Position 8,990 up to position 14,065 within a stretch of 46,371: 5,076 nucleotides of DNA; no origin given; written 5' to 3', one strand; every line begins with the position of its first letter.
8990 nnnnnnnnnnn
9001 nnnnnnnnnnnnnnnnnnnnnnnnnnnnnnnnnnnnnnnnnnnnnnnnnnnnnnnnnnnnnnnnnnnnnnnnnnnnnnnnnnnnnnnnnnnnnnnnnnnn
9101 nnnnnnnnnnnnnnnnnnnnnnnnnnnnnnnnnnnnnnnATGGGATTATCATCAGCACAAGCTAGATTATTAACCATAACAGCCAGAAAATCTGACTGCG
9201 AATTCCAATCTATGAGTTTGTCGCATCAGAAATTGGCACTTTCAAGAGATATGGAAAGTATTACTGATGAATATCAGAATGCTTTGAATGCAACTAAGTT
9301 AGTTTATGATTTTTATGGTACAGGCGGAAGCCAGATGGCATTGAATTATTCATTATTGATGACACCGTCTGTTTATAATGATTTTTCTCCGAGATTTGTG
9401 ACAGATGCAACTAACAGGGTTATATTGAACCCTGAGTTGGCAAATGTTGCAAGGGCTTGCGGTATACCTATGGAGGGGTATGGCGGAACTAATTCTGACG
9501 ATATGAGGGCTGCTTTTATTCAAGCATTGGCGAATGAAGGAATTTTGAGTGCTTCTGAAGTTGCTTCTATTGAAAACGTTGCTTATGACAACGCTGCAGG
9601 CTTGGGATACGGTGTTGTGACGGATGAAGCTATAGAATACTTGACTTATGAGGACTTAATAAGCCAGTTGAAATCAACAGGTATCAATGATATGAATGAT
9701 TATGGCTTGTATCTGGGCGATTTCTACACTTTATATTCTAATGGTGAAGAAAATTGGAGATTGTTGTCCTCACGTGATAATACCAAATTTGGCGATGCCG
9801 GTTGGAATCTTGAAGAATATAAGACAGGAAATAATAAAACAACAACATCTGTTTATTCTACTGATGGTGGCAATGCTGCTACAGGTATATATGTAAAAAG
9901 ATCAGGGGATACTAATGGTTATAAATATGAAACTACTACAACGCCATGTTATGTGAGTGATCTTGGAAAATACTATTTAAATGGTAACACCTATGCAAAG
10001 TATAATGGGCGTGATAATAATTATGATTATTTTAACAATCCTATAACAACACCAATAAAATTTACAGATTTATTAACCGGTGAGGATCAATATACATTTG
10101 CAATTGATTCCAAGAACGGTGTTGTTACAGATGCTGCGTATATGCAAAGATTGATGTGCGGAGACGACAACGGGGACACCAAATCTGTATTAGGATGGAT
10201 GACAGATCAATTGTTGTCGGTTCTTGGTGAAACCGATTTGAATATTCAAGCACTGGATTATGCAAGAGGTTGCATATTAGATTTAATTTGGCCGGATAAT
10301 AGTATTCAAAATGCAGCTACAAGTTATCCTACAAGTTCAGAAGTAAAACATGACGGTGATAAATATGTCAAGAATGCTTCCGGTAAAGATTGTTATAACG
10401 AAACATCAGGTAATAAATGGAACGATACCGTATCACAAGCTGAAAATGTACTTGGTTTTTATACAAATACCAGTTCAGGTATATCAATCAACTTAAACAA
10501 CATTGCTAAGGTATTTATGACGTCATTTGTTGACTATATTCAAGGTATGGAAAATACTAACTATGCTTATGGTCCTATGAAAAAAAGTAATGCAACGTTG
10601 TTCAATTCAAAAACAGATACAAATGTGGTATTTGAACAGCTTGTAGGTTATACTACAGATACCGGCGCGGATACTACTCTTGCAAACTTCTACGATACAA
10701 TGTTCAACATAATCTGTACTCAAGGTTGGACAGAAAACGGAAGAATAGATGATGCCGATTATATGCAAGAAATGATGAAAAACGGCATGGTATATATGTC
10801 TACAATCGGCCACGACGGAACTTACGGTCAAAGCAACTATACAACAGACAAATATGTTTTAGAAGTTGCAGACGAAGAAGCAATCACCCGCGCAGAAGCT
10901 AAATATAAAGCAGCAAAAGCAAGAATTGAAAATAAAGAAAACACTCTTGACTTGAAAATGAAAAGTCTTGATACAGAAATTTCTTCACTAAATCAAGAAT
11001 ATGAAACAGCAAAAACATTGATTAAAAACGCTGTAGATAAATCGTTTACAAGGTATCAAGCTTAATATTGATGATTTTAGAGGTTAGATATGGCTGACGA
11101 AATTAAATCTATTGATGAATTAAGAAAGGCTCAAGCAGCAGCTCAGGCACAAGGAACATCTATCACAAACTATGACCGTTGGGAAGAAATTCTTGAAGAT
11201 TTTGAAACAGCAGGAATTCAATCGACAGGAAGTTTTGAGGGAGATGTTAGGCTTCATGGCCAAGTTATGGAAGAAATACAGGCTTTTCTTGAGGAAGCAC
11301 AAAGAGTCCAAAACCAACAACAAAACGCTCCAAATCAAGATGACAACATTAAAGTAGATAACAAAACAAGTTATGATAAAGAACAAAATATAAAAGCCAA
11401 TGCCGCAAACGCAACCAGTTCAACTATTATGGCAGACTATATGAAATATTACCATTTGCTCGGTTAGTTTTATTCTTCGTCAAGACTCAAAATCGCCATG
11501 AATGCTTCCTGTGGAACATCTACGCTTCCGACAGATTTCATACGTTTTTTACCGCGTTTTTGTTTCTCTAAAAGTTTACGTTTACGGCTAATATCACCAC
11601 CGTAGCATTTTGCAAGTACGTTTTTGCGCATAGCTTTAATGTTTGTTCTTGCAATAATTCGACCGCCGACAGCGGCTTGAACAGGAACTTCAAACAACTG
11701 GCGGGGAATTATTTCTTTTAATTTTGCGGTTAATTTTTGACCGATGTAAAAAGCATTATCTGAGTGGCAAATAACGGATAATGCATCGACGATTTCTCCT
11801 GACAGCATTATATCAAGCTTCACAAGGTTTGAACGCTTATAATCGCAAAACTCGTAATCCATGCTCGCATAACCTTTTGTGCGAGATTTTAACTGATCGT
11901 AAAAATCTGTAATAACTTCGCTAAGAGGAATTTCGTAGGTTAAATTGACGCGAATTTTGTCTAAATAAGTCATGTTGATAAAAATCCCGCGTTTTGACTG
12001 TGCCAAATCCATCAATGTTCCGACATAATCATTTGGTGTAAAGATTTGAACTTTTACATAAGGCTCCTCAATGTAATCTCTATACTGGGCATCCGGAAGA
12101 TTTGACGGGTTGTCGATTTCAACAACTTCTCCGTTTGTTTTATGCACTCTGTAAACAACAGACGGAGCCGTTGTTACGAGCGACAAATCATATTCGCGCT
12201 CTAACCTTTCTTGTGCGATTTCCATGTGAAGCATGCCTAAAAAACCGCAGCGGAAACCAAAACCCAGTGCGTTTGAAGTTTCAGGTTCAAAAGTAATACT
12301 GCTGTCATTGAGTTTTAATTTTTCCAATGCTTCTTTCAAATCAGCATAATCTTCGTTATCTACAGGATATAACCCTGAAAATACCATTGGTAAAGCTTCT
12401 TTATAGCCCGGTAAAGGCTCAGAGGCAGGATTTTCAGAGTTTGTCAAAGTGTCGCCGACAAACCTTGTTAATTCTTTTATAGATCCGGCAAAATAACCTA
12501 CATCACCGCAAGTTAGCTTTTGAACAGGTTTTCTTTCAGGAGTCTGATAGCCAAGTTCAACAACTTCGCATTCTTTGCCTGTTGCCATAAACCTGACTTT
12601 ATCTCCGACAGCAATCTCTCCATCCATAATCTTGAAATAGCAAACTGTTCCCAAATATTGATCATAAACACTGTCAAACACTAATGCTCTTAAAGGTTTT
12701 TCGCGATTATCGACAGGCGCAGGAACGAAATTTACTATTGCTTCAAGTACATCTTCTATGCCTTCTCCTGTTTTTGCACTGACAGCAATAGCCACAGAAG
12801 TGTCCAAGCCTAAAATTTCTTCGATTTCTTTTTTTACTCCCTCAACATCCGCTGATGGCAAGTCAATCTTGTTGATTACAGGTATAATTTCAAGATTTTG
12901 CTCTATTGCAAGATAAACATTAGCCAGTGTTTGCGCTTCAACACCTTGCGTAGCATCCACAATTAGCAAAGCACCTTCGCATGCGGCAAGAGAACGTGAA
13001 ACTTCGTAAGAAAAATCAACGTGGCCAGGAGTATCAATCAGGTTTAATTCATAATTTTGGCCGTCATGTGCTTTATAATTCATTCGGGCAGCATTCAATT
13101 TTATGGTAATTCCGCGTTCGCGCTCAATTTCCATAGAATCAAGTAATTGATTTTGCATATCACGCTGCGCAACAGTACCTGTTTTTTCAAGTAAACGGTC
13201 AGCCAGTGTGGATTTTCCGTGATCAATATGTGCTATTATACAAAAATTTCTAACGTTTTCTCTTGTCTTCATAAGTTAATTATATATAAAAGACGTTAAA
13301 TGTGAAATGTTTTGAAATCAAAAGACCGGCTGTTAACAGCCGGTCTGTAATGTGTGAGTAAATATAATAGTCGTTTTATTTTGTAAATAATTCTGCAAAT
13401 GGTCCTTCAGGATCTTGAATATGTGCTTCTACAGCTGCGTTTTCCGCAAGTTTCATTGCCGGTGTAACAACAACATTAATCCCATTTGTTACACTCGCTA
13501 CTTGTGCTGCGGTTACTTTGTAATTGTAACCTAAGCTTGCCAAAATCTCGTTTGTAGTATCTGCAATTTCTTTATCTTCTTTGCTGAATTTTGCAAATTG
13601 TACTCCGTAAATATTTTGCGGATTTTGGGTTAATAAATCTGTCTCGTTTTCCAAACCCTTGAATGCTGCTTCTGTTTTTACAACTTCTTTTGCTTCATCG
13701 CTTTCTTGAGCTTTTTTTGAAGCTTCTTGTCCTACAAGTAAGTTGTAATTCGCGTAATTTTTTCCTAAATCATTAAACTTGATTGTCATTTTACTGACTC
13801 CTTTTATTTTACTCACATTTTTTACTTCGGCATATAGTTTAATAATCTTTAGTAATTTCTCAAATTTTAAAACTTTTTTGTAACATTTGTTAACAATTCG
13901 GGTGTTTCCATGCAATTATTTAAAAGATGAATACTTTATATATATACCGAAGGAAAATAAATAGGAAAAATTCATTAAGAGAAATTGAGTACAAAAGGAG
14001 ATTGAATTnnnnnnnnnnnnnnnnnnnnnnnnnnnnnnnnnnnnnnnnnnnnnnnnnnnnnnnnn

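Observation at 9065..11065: Sigma-28-type promoter drives a 641-aa protein with a flagellar-axial-protein layout but no recognisable flagellin/HAP motifs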

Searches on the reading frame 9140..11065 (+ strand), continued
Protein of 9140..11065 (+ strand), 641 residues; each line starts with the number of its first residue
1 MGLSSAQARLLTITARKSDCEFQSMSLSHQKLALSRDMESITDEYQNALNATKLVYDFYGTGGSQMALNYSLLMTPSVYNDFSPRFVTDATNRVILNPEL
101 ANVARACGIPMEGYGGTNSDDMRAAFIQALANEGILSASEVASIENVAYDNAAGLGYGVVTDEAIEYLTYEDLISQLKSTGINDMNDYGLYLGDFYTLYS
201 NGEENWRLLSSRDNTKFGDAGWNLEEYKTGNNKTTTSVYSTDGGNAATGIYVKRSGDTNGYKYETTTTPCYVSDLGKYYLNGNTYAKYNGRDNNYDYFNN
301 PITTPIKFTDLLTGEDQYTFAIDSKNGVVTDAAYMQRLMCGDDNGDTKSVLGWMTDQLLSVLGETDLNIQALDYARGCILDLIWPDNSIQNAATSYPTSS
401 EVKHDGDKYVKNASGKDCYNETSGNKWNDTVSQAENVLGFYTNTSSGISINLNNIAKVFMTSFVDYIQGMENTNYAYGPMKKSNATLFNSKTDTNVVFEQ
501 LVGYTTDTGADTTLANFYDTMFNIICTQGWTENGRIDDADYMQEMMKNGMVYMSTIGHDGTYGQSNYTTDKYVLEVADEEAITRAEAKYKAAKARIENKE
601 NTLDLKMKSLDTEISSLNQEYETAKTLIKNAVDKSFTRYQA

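Call 64: search_protein_representatives(alignment_id=A1)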
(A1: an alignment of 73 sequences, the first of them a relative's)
Query: 73 sequences, 602 profile positions. Proteins with E-value up to 0.001 (for the whole library): 2918; up to 1e-10: 1735; up to 1e-30: 379. The best 150 are listed.
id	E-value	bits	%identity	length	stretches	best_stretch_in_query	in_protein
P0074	1.8e-263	892.5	-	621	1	1-601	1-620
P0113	3.7e-258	875.0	-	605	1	1-602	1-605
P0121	1.7e-237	806.7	-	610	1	1-602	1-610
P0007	1.3e-232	790.6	-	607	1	1-601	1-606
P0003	4.9e-230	782.1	-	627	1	1-602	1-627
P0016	4.9e-225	765.6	-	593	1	1-602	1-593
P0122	2.8e-222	756.4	-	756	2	247-602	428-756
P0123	3.8e-220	749.4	-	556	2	1-334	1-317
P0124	3.4e-209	713.3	-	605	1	1-602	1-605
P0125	8.1e-202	688.9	-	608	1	1-602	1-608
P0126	1.4e-196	671.6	-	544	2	1-326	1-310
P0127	7.5e-182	623.0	-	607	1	1-602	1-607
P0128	3.1e-167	574.7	-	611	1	1-602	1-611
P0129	8.8e-167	573.2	-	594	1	1-602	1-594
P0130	3.3e-166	571.3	-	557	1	1-602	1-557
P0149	2.1e-146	505.9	-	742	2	222-602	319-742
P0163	1.5e-118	413.9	-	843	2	1-345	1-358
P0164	1.8e-118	413.6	-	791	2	1-352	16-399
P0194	7.5e-90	319.1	-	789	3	385-601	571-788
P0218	1.0e-83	298.8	-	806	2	1-152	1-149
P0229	7.7e-81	289.3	-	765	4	391-599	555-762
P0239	3.4e-77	277.3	-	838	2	149-599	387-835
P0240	3.1e-76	274.1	-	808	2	384-600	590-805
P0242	2.5e-75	271.1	-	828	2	1-332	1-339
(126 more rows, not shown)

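Call 65: search_protein_families(library=pfam, proteins=[P0122, P0149, P0163, P0164, P0194, P0218, P0239, P0240, P0242, P0229], max_evalue=0.01)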
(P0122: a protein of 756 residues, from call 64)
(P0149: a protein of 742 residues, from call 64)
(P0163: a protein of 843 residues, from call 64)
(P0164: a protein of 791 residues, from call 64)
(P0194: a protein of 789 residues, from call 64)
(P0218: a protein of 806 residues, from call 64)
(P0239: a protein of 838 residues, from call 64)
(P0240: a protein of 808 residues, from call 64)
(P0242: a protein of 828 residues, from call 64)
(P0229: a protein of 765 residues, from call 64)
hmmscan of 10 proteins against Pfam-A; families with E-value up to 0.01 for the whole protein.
P0122 (756 aa): 0 families

P0149 (742 aa): 0 families

P0163 (843 aa): 0 families

P0164 (791 aa): 0 families

P0194 (789 aa): 0 families

P0218 (806 aa): 0 families

P0239 (838 aa): 0 families

P0240 (808 aa): 0 families

P0242 (828 aa): 0 families

P0229 (765 aa): 0 families

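Call 101: list_cluster_members(proteins=[P0279, P0269, P0293, P0321, P0336, P0345, P0003, P0013, P0016, P0055])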
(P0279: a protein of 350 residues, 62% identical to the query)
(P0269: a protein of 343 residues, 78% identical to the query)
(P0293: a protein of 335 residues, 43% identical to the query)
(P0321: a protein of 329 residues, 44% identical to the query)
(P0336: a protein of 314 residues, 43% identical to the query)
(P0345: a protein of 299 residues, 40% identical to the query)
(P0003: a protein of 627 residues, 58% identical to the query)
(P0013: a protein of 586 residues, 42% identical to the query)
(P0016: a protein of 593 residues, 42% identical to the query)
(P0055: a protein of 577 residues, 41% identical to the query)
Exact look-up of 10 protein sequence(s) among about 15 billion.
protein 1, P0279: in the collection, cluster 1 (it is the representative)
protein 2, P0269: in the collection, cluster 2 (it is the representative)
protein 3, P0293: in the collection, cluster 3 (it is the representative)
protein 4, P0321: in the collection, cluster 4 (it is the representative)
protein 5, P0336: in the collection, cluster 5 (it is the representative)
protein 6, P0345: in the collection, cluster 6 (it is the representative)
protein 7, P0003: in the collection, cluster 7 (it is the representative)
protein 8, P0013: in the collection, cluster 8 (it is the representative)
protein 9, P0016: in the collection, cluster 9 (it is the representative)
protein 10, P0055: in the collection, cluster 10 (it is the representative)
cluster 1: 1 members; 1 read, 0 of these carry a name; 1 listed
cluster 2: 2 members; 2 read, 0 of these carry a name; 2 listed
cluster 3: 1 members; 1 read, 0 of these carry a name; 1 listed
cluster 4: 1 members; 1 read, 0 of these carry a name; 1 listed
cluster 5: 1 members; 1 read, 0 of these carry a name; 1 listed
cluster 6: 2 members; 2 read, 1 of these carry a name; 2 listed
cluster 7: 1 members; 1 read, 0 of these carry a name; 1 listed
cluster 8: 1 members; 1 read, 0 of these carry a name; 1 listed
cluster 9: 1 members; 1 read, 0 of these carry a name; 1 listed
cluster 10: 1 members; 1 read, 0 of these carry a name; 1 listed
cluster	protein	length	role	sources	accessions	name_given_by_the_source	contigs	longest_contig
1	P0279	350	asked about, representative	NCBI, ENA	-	-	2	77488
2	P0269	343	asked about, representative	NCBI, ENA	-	-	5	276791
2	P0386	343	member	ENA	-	-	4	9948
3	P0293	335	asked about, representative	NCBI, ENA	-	-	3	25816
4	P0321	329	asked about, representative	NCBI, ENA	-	-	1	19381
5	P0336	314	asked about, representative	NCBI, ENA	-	-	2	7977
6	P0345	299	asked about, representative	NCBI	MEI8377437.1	MAG: hypothetical protein WCF95_02765, partial [bacterium]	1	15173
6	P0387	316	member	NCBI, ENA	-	-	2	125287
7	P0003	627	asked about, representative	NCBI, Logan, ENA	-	-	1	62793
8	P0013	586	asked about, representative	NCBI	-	-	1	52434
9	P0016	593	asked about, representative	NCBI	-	-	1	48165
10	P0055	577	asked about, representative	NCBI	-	-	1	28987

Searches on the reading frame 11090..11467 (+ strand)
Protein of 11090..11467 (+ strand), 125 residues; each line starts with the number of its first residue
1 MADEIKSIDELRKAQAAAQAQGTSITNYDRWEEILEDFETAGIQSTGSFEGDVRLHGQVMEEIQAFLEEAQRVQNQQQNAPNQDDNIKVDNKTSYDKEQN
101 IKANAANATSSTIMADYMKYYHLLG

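Call 7: search_protein_families(library=pfam, proteins=[window:11090-11467:+], max_evalue=0.01)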
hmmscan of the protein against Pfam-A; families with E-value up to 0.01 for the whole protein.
window:11090-11467:+ (125 aa): 0 families

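Call 8: search_protein_families(library=ncbifam, proteins=[window:11090-11467:+], max_evalue=0.01)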
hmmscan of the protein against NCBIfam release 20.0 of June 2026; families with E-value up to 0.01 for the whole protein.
window:11090-11467:+ (125 aa): 1 family
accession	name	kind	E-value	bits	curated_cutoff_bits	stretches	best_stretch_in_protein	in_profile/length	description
NF005721.0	PRK07539.1-1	equivalog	0.0046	16.3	308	1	8-111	174-280/292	NADH-quinone oxidoreductase subunit NuoE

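Call 17: search_protein_families(library=phrogs, proteins=[window:11090-11467:+], max_evalue=0.1)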
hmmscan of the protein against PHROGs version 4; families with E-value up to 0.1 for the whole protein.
window:11090-11467:+ (125 aa): 1 family
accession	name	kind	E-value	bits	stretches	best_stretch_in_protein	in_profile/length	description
phrog_23365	-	unknown function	0.1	14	0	36-108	18-86/138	-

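Call 55: search_protein_families(library=pfam, proteins=[window:11090-11467:+], max_evalue=0.05)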
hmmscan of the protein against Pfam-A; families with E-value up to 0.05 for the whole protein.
window:11090-11467:+ (125 aa): 3 families
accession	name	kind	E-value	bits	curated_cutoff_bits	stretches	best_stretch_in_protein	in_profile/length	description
PF14479.11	HeLo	-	0.03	14.6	23.2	1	58-110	78-130/205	Prion-inhibition and propagation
PF05928.16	Zea_mays_MuDR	-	0.036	14.1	20.8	0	8-64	147-203/207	Zea mays MURB-like protein (MuDR)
PF18052.6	Rx_N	-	0.048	14.2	27.7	0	41-78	15-52/93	Rx N-terminal domain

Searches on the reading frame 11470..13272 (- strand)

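Call 7: search_protein_families(library=pfam, proteins=[window:11470-13272:-], max_evalue=0.01)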
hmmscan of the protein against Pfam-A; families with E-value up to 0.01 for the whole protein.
window:11470-13272:- (600 aa): 12 families
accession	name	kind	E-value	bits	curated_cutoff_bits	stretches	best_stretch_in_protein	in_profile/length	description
PF00009.33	GTP_EFTU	-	2.3e-58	197.3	26.5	1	6-184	2-187/188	Elongation factor Tu GTP binding domain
PF06421.17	LepA_C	-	2.7e-48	163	29.7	1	491-595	2-106/107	GTP-binding protein LepA C-terminus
PF00679.30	EFG_C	-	2e-23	82.7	27.9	1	401-487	2-87/89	Elongation factor G C-terminus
PF03144.31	GTP_EFTU_D2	-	5.1e-10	40.1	30.3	1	208-277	1-73/73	Elongation factor Tu domain 2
PF01926.29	MMR_HSR1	-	2.6e-05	24.8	21.9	1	16-135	8-113/113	50S ribosome-binding GTPase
PF14492.12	EFG_III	-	5.4e-05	23.6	27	1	295-367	4-73/75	Elongation Factor G, domain III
PF00071.28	Ras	-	5.5e-05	23.2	21.6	1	55-181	30-158/162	Ras family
PF10662.15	PduV-EutP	-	7.9e-05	22.9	21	1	56-178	18-140/143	Ethanolamine utilisation - propanediol utilisation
PF22042.2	EF-G_D2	-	0.00024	21.6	27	1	193-277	1-82/84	Elongation factor G domain 2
PF00735.24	Septin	-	0.00071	19.4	26.2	0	13-87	10-75/280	Septin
PF03193.22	RsgA_GTPase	-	0.0051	17.1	30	0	100-179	25-104/174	RsgA GTPase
PF09439.16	SRPRB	-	0.0066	16.3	25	0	7-108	3-83/178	Signal recognition particle receptor beta subunit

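Call 8: search_protein_families(library=ncbifam, proteins=[window:11470-13272:-], max_evalue=0.01)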
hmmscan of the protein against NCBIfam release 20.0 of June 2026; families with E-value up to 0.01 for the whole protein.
window:11470-13272:- (600 aa): 42 families (the best 25 are shown)
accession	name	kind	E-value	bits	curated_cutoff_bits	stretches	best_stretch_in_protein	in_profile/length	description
TIGR01393.1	lepA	equivalog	4.9e-298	989.5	533.9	1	6-597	2-594/595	translation elongation factor 4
TIGR01394.1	TypA_BipA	equivalog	2.7e-62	210.9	757.3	1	7-482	1-472/594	translational GTPase TypA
NF009381.0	PRK12740.1-5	subfamily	6.9e-57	193.3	583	3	4-175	6-174/692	elongation factor G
NF012153.1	tet_protect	equivalog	3.2e-56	190.8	775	2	9-156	2-147/614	tetracycline resistance ribosomal protection protein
TIGR00484.1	EF-G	equivalog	2.8e-55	187.7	659.4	3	5-176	8-179/691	elongation factor G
TIGR00490.1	aEF-2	equivalog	2.6e-48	164.7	738.45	3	1-142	13-154/720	elongation factor EF-2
NF009891.0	PRK13351.1-1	equivalog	3e-43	148.4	597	3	3-154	5-154/681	elongation factor G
NF033148.1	tet_protect_M_W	exception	6.5e-40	137.1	1100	2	7-164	3-158/639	TetM/TetW/TetO/TetS family tetracycline resistance ribosomal protection protein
NF001964.0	PRK00741.1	equivalog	6.4e-39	133.8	473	2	6-174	11-180/529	peptide chain release factor 3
NF000120.3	47473_otr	exception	2.5e-38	132.1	900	2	9-154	4-147/608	tetracycline resistance ribosomal protection protein Otr(A)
NF007583.0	PRK10218.1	equivalog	6.3e-36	123.5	1260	1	5-478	3-472/607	ribosome-dependent GTPase TypA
NF058620.1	EFG2_Bacteroid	exception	3.1e-34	118.4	1000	3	4-177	6-176/717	elongation factor G2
TIGR00503.1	prfC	equivalog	1.9e-31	109.1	466.95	2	5-173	9-178/527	peptide chain release factor 3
NF009379.0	PRK12740.1-3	equivalog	1.5e-30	106.4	513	2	3-150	4-149/674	elongation factor G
NF012155.1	tet_protect_M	exception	2.2e-29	102.1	1420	2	8-157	4-151/639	tetracycline resistance ribosomal protection protein Tet(M)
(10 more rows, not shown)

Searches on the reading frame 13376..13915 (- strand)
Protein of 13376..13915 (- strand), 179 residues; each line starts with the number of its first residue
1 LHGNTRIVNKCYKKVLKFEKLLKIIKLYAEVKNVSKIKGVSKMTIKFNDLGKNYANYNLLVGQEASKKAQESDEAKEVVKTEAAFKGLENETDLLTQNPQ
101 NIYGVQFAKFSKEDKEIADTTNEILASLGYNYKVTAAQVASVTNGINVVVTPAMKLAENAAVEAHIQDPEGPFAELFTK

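Call 7: search_protein_families(library=pfam, proteins=[window:13376-13915:-], max_evalue=0.01)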
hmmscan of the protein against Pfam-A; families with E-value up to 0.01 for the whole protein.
window:13376-13915:- (179 aa): 1 family
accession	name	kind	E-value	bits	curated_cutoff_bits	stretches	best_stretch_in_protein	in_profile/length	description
PF21461.3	HL_N-beta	-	0.0021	18.2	27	0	129-146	13-30/57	Hyaluronate lyase, N-terminal beta-sheet domain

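Call 8: search_protein_families(library=ncbifam, proteins=[window:13376-13915:-], max_evalue=0.01)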
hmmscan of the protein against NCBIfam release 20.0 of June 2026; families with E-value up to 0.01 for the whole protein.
window:13376-13915:- (179 aa): 0 families

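Call 17: search_protein_families(library=phrogs, proteins=[window:13376-13915:-], max_evalue=0.1)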
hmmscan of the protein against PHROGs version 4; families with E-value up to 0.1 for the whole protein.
window:13376-13915:- (179 aa): 1 family
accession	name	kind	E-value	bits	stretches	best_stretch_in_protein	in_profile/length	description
phrog_14853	-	unknown function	0.05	15.3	0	7-46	37-76/88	-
